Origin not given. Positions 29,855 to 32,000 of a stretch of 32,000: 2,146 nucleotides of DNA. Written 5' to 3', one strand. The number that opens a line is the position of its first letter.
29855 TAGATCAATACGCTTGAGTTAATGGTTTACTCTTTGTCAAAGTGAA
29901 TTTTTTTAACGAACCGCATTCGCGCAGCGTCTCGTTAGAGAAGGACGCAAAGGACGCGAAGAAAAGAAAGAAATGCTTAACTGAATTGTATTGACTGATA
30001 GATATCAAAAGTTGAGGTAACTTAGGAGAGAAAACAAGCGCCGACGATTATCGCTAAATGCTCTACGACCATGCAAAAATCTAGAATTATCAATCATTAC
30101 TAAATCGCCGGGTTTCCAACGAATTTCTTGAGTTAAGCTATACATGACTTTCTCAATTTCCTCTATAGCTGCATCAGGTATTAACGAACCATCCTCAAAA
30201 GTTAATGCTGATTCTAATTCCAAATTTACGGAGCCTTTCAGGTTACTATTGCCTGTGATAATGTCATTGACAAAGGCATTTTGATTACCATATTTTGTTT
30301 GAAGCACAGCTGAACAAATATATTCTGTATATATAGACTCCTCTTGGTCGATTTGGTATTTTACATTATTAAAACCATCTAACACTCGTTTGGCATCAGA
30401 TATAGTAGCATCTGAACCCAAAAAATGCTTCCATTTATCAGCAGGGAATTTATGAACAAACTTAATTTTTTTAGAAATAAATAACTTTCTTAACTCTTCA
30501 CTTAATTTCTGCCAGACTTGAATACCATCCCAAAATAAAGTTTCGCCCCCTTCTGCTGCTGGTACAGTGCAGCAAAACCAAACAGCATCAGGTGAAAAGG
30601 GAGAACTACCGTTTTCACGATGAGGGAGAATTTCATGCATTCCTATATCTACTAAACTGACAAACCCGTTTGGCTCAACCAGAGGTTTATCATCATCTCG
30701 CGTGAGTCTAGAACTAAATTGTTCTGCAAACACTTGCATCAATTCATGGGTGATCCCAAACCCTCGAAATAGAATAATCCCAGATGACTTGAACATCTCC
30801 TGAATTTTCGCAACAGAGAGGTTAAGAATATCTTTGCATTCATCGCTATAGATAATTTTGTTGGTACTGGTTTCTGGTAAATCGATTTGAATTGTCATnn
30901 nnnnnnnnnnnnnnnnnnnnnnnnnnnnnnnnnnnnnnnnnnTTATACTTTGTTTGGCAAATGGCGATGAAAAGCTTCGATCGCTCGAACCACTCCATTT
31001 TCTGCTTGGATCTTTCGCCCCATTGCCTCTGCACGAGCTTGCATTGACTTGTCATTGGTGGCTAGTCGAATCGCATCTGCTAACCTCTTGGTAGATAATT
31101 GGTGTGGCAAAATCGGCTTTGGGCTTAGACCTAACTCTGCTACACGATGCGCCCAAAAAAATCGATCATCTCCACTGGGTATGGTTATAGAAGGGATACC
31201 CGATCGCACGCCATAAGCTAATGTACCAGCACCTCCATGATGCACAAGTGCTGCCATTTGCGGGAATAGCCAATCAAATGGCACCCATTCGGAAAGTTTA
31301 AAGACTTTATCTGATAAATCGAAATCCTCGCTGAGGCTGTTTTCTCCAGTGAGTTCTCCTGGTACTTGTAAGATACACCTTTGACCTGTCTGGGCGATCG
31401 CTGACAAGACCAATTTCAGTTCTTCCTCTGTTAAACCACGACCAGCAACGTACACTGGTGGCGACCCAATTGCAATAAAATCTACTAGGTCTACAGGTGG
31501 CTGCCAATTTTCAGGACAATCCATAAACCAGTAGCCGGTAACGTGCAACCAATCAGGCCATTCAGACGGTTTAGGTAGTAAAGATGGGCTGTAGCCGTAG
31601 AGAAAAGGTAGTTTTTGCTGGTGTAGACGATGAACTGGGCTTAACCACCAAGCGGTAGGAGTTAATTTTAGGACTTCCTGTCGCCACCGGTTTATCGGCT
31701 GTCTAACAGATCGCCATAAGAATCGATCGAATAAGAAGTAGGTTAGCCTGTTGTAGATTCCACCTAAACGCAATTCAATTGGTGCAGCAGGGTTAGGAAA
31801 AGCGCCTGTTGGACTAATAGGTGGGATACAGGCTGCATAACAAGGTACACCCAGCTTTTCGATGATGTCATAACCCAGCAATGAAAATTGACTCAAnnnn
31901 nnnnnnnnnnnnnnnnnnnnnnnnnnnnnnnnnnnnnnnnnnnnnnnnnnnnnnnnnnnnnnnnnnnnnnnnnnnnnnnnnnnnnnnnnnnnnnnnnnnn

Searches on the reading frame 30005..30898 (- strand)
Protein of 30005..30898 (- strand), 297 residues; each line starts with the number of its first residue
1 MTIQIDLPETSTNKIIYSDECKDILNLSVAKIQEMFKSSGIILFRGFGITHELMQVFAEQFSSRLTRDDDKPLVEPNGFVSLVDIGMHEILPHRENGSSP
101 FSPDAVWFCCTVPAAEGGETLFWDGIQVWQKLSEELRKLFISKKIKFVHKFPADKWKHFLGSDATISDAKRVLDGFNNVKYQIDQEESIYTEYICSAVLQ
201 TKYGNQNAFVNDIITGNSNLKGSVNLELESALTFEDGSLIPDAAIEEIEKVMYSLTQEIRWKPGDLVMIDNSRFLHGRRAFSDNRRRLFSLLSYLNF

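Call 5: search_protein_families(library=pfam, proteins=[window:30005-30898:-], max_evalue=0.001)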
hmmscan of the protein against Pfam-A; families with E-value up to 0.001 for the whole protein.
window:30005-30898:- (297 aa): 1 family
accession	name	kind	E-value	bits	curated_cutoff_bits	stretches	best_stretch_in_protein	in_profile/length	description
PF02668.22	TauD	-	6.1e-35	121.9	27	1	24-289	19-264/267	Taurine catabolism dioxygenase TauD, TfdA family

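Call 16: find_encoding_contigs(protein=window:30005-30898:-, flank=10000, max_places=4)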
Protein window:30005-30898:- (297 aa): 23 contigs read that carry it; 4 places shown.
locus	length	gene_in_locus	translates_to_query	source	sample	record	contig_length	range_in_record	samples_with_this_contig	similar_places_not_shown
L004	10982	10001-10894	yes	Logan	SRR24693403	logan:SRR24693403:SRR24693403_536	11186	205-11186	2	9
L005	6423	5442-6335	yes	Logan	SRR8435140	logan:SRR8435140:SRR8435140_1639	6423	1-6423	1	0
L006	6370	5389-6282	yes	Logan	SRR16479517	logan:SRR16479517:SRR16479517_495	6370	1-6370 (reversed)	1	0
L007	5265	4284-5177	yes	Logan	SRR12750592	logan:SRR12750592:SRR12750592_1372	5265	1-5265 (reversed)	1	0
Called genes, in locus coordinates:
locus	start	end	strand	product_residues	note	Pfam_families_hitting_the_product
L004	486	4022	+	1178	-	PF00501:AMP-binding, PF23024:AMP-dom_DIP2-like, PF00550:PP-binding, PF23297:ACP_SdgA_C, PF00668:Condensation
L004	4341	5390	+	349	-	PF02668:TauD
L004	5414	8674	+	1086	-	PF00668:Condensation, PF00501:AMP-binding, PF13193:AMP-binding_C, PF00550:PP-binding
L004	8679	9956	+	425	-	PF03033:Glyco_transf_28 (weak), PF06722:EryCIII-like_C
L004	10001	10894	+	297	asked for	PF02668:TauD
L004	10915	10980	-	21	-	?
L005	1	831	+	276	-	?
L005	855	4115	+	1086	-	PF00668:Condensation, PF00501:AMP-binding, PF13193:AMP-binding_C, PF00550:PP-binding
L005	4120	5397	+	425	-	PF03033:Glyco_transf_28 (weak), PF06722:EryCIII-like_C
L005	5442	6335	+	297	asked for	PF02668:TauD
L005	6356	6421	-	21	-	?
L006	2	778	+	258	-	?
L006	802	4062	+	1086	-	PF00668:Condensation, PF00501:AMP-binding, PF13193:AMP-binding_C, PF00550:PP-binding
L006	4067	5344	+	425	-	PF03033:Glyco_transf_28 (weak), PF06722:EryCIII-like_C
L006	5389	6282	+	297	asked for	PF02668:TauD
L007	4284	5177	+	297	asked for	PF02668:TauD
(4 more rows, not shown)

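Call 40: search_protein_families(library=pfam, proteins=[L004:486-4022:+, L004:5414-8674:+], max_evalue=0.001)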
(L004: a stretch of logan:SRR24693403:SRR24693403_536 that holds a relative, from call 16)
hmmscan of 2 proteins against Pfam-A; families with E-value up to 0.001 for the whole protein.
L004:486-4022:+ (1178 aa): 6 families
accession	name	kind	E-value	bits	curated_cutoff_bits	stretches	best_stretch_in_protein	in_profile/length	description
PF00668.25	Condensation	-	6.8e-113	378.2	30.6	1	701-1135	3-445/456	Condensation domain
PF00501.34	AMP-binding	-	6.6e-72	242.8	29.9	1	24-420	3-384/384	AMP-binding enzyme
PF23024.1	AMP-dom_DIP2-like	-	2.7e-12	47.1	27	1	464-575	2-107/110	Disco-interacting protein 2-like, AMP domain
PF00550.31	PP-binding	-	3.1e-12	47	20.8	1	613-676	2-65/67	Phosphopantetheine attachment site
PF23297.2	ACP_SdgA_C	-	6.6e-08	33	27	1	611-683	12-84/95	Highly reducing polyketide synthase sdgA, C-terminal ACP domain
PF24919.1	Mug62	-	0.00051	20.2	27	0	474-574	34-148/164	Meiotically up-regulated gene 62 protein-like domain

L004:5414-8674:+ (1086 aa): 4 families
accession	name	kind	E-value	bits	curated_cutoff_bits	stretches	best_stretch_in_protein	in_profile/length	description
PF00501.34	AMP-binding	-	7.9e-80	268.9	29.9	1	476-825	1-384/384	AMP-binding enzyme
PF00668.25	Condensation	-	3.4e-60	204.5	30.6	1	10-456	6-456/456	Condensation domain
PF13193.12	AMP-binding_C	-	2.4e-15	57.7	24.5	1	884-959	1-76/76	AMP-binding enzyme C-terminal domain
PF00550.31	PP-binding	-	5.1e-13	49.5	20.8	1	988-1052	1-67/67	Phosphopantetheine attachment site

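Call 46: search_protein_families(library=ncbifam, proteins=[window:30005-30898:-], max_evalue=0.001)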
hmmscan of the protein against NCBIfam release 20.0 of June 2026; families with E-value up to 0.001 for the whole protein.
window:30005-30898:- (297 aa): 7 families
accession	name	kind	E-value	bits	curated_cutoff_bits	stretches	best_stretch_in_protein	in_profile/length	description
NF049936.1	TriMthamethphnDioxTmpA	equivalog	1.3e-08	34.1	400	1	258-287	313-342/366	2-trimethylaminoethylphosphonate dioxygenase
TIGR02409.1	carnitine_bodg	equivalog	5.6e-08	32.2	414.75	1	258-287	315-345/366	gamma-butyrobetaine dioxygenase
NF045815.1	Neo-PentlctneFsynPtlD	equivalog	2.7e-07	30.2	550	1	111-289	124-281/301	neopentalenolactone/pentalenolactone F synthase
TIGR02410.1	carnitine_TMLD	equivalog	3.9e-06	26.6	268.3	1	258-286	314-342/362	trimethyllysine dioxygenase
NF041363.1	GntD_guanitoxin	equivalog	2e-05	24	345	1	243-282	268-307/341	guanitoxin biosynthesis L-enduracididine beta-hydroxylase GntD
TIGR03946.1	viomycin_VioC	equivalog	0.0001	21.5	418.6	1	234-282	251-299/333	arginine beta-hydroxylase, Fe(II)/alpha-ketoglutarate-dependent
NF043003.1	ClavSyn_CS1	equivalog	0.00017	21.2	450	1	243-282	234-273/312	clavaminate synthase Cs1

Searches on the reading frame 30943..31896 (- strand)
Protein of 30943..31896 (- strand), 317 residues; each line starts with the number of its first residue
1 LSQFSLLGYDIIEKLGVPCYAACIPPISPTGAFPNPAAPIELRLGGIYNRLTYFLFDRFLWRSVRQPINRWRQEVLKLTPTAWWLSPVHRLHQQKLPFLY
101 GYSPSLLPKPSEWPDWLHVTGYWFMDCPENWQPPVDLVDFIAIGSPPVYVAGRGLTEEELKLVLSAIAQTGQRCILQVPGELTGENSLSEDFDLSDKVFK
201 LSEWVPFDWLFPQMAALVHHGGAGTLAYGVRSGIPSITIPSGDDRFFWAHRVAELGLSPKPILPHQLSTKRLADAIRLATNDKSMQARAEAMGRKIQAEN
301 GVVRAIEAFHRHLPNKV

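Call 5: search_protein_families(library=pfam, proteins=[window:30943-31896:-], max_evalue=0.001)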
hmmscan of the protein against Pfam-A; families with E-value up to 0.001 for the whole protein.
window:30943-31896:- (317 aa): 2 families
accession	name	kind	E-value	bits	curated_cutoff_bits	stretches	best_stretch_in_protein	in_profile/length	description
PF06722.18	EryCIII-like_C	-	2.5e-15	57.2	31.7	1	194-296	29-129/145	Erythromycin biosynthesis protein CIII-like, C-terminal domain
PF00201.24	UDPGT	-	4.4e-05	22.9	19.5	1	155-286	289-412/499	UDP-glucoronosyl and UDP-glucosyl transferase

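Call 14: find_encoding_contigs(protein=window:30943-31896:-, flank=10000, max_places=3)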
Protein window:30943-31896:- (317 aa): no gene with exactly this product is on record in the collection.
